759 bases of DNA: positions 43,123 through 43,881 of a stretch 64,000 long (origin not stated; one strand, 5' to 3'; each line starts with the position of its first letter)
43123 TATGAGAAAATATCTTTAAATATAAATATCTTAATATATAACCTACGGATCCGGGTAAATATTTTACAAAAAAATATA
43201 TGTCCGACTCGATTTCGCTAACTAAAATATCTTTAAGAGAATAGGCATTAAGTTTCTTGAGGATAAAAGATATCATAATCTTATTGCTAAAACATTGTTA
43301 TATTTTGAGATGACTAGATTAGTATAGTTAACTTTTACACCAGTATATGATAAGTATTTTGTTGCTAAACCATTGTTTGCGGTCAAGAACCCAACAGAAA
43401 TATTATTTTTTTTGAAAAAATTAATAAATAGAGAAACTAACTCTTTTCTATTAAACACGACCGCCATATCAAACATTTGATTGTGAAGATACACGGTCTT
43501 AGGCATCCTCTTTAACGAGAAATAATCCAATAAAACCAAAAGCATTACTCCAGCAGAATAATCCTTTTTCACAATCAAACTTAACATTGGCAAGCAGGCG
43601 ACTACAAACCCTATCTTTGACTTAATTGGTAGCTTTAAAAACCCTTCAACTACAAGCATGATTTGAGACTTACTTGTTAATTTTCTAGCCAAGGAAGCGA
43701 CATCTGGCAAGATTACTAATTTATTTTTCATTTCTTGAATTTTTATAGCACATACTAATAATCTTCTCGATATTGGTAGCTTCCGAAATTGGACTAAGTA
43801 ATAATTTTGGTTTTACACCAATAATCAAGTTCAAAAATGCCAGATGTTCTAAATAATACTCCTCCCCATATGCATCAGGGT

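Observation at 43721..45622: Single-polypeptide fusion of an SDR sugar epimerase/dehydratase with a Gfo/Idh/MocA oxidoreductase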

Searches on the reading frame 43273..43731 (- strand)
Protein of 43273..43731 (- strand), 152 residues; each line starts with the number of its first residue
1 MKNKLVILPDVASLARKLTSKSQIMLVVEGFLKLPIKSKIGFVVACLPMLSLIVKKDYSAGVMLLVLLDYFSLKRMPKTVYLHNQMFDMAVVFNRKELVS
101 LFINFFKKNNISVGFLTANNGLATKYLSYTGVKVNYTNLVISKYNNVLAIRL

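Call 3: search_protein_families(library=pfam, proteins=[window:43273-43731:-], max_evalue=0.01)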
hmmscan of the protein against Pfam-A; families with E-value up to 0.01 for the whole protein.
window:43273-43731:- (152 aa): 0 families

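Call 4: search_protein_families(library=ncbifam, proteins=[window:43273-43731:-], max_evalue=0.01)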
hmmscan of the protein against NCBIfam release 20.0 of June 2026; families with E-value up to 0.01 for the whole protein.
window:43273-43731:- (152 aa): 0 families

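Call 18: search_solved_structures(query=A2, max_evalue=10, show_alignments=2)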
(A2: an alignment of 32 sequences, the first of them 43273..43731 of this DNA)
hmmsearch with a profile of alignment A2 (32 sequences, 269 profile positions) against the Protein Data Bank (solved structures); distinct sequences matched with E-value up to 10: 4.
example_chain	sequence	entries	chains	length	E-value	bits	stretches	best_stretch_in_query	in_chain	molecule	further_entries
7udl_A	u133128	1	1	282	0.11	15.1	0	36-99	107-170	Designed helical repeat protein (DHR) RPB_PLP1_R6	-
7udm_A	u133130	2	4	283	0.12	15.1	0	37-99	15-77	Designed helical repeat protein (DHR) RPB_PLP1_R6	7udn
6xeh_A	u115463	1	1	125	0.45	13.2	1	18-66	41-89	DE NOVO DESIGNED OR386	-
8ruw_B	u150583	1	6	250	1.7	11.3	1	10-64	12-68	Geranylgeranylglyceryl phosphate synthase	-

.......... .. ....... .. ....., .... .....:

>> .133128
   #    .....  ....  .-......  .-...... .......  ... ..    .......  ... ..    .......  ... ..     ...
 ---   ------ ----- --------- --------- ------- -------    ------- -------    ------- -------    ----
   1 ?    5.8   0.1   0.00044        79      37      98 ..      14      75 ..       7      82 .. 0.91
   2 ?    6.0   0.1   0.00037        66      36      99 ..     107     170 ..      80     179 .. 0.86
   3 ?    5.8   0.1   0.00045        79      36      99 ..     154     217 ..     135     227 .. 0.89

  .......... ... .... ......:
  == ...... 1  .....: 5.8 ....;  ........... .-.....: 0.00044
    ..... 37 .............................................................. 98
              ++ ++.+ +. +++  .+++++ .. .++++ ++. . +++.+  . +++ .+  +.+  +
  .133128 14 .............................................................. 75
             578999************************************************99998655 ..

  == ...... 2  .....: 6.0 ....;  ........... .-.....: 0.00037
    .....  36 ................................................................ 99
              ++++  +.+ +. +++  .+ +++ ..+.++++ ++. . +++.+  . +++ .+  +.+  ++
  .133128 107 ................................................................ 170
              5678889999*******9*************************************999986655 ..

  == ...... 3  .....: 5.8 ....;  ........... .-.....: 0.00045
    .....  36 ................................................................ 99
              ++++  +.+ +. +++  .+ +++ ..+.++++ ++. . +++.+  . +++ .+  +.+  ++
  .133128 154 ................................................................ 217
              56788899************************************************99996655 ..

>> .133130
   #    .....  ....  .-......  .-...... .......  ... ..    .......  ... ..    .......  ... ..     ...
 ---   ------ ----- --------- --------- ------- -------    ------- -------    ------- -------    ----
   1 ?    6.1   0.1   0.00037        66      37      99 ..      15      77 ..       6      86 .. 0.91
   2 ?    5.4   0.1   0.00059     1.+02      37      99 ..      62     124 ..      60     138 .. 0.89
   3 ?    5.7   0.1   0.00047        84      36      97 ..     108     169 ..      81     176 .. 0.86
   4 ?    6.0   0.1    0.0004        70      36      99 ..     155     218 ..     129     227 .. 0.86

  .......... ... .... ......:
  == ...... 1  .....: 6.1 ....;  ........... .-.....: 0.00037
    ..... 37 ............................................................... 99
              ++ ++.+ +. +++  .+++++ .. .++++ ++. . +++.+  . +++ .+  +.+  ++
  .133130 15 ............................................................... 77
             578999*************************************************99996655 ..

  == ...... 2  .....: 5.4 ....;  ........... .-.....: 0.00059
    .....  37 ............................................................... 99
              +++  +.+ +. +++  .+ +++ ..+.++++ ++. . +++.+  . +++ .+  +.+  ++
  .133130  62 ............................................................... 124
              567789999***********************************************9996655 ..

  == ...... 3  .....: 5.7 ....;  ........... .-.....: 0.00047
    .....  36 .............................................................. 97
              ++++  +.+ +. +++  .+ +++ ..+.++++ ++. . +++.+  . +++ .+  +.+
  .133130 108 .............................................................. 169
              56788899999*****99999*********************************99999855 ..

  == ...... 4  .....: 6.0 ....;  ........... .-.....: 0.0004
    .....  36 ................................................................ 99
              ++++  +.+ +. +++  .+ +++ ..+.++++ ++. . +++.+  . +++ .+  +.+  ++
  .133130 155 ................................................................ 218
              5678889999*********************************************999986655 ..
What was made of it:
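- On Any named TIM-barrel enzyme family (AKR, xylose-isomerase-like, NanE, aldolases): The PDB profile search gives nothing below E 0.1 (call 18).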

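Call 20: find_homologous_proteins(query=A2, max_evalue=0.00001)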
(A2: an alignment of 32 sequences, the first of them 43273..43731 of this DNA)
Query A2 (32 sequences) (152 aa, profile of the alignment): 242 proteins with E <= 0.00001 among 8000 candidates; the best 120 are listed.
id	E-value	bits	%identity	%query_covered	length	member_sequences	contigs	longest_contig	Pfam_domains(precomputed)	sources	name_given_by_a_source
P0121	2.5e-95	337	23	68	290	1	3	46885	-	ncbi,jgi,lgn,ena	-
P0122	1.5e-92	328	24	63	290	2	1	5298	-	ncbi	-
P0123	6.2e-72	260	18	75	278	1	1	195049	-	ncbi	ncbi:MAG: hypothetical protein U0807_14955 [Candidatus Binatia bacterium]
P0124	9.6e-72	260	18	75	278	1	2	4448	-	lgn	-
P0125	8.8e-69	250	21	82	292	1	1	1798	-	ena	-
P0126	1.1e-67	246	-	-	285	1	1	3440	-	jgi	jgi:hypothetical protein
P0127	2.2e-66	242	-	-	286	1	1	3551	-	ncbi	-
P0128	8.9e-66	240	-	-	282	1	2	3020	-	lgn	-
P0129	1.4e-65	239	21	93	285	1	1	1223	-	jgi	jgi:hypothetical protein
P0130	9.2e-65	237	-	-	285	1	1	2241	-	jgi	jgi:hypothetical protein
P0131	1.5e-64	236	-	-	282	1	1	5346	-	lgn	-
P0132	1.8e-64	236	21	92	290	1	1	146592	-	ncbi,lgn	-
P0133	2.9e-64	235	23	75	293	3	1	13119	-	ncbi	-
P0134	5.6e-64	234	19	92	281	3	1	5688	-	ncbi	-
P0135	7.3e-64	234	-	-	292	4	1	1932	-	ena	-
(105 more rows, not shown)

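Call 30: predict_structure(alignment_id=A3)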
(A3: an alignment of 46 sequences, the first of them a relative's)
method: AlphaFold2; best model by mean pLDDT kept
length: 290 residues; sequences in the alignment: 46
mean_pLDDT: 84.9   pTM: 0.83
mean pLDDT of the five models: 84.9, 80.6, 79.1, 78.5, 75.6
residues with pLDDT >= 90: 143; 70-90: 108; 50-70: 34; < 50: 5
segments of 3 or more residues with pLDDT < 50: none
pLDDT, mean of each block of 10 residues (from residue 1): 74 63 82 87 91 90 86 87 81 80 74 69 60 82 90 94 92 94 95 95 97 95 95 95 90 89 90 82 63
secondary structure, 60 per line:
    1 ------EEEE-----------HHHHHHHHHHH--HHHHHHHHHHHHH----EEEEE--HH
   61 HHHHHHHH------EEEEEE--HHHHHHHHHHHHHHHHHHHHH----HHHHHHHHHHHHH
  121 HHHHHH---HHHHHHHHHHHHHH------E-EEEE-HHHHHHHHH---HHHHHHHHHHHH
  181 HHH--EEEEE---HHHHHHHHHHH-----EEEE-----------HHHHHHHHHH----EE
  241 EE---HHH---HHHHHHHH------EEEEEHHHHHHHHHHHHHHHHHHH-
elements in order: E7-10 H22-32 H35-47 E52-56 H59-68 E75-80 H83-103 H108-126 H130-143 E152-155 H157-165 H169-183 E186-190 H194-204 E210-213 H225-234 E239-242 H252-259 E266-270 H271-289
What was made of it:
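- On TIM (beta-alpha)8 barrel fold, for the 152 aa partner's family: The AF2 model of the full-length relative P0121 shows 8 strands alternating with helices, pLDDT 85 and pTM 0.83 (call 30).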

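Call 35: fold_search(model_id=the predicted structure, library=pdb)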
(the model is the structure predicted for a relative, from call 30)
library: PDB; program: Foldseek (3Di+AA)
matches with E <= 10: 1005; with E <= 0.001: 9
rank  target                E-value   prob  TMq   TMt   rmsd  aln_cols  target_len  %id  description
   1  4exb_C                2.0e-04  1.00  0.51  0.58   5.7       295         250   12  Putative aldo-keto reductase from Pseudomona aeruginosa (released 2013-01-09)
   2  4utu_A                2.3e-04  1.00  0.44  0.54   8.3       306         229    9  Structural and biochemical characterization of the N- acetylmannosamine-6-phosphate 2-epimerase from Clostridium perfr (released 2014-10-15)
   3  1tyg_C                2.8e-04  1.00  0.43  0.52   7.3       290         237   14  Structure of the thiazole synthase/ThiS complex (released 2004-09-28)
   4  3p5y_A                5.3e-04  1.00  0.36  0.45   8.6       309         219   10  Crystal structure of the mutant T159A of orotidine 5'-monophosphate decarboxylase from Methanobacterium thermoautotrop (released 2011-09-21)
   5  1xm3_A                6.0e-04  1.00  0.46  0.53   5.8       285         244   11  Crystal structure of Northeast Structural Genomics Target SR156 (released 2004-10-19)
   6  3q58_A                6.0e-04  1.00  0.43  0.53   7.5       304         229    9  Structure of N-acetylmannosamine-6-Phosphate Epimerase from Salmonella enterica (released 2011-01-12)
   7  1xm3_C                7.2e-04  1.00  0.47  0.53   5.6       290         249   12  Crystal structure of Northeast Structural Genomics Target SR156 (released 2004-10-19)
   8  3igs_B                8.1e-04  1.00  0.42  0.51   8.6       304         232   10  Structure of the Salmonella enterica N-acetylmannosamine-6-phosphate 2-epimerase (released 2009-08-04)
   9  6vva_A                9.1e-04  1.00  0.47  0.59   8.0       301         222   10  N-Acetylmannosamine-6-phosphate 2-epimerase from Staphylococcus aureus (strain MRSA USA300) (released 2021-02-24)
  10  3p5y_B                1.0e-03  0.99  0.34  0.43   8.8       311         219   11  Crystal structure of the mutant T159A of orotidine 5'-monophosphate decarboxylase from Methanobacterium thermoautotrop (released 2011-09-21)
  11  3nqg_B                1.2e-03  1.00  0.35  0.44   8.4       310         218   12  Crystal structure of the mutant V155D of orotidine 5'-monophosphate decarboxylase from Methanobacterium thermoautotrop (released 2011-05-11)
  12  1xm3_B                1.4e-03  1.00  0.44  0.50   6.4       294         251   12  Crystal structure of Northeast Structural Genomics Target SR156 (released 2004-10-19)
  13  3q58_B                1.5e-03  1.00  0.44  0.54   7.3       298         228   10  Structure of N-acetylmannosamine-6-Phosphate Epimerase from Salmonella enterica (released 2011-01-12)
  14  5zjn_A                1.8e-03  1.00  0.42  0.52   7.3       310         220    9  Structure of N-acetylmannosamine-6-phosphate-2-epimerase from Vibrio cholerae with N-acetylmannosamine-6-phosphate (released 2018-09-19)
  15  4utw_A                2.3e-03  1.00  0.42  0.52   8.2       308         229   10  Structural characterisation of NanE, ManNac6P C2 epimerase, from Clostridium perfingens (released 2014-10-15)
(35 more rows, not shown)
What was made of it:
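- On TIM (beta-alpha)8 barrel fold, for the 152 aa partner's family: The Foldseek hits are all TIM barrels (call 35).
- On Any named TIM-barrel enzyme family (AKR, xylose-isomerase-like, NanE, aldolases): The best Foldseek hit has E 2e-4 and TM 0.51 (call 35).
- The barrel's best structural matches are weak (TM about 0.5, call 35), so its catalytic role is a guess.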

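Call 53: search_protein_representatives(alignment_id=A3)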
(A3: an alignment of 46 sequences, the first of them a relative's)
Query: 46 sequences, 287 profile positions. Proteins with E-value up to 0.001 (for the whole library): 690; up to 1e-10: 414; up to 1e-30: 68. The best 150 are listed.
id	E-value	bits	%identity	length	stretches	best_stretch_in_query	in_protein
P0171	5.8e-134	462.0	-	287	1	3-282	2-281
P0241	2.1e-78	279.7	-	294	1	1-278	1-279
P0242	7.5e-77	274.6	-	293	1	2-283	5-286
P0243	1.8e-63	230.7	-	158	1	110-256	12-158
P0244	1.6e-57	211.2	-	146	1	137-278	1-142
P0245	2.6e-57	210.5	-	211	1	4-122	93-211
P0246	9.8e-56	205.3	-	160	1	19-176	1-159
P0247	1.9e-55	204.4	-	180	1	3-115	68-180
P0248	2.3e-55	204.1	-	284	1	4-276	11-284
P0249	6.5e-53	196.1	-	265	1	46-266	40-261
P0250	7.1e-53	195.9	-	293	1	2-270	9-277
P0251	1.3e-51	191.8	-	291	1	20-269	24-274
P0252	1.0e-48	182.3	-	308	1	22-269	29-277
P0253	2.2e-48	181.2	-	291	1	3-274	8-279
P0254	6.6e-48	179.6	-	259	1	39-272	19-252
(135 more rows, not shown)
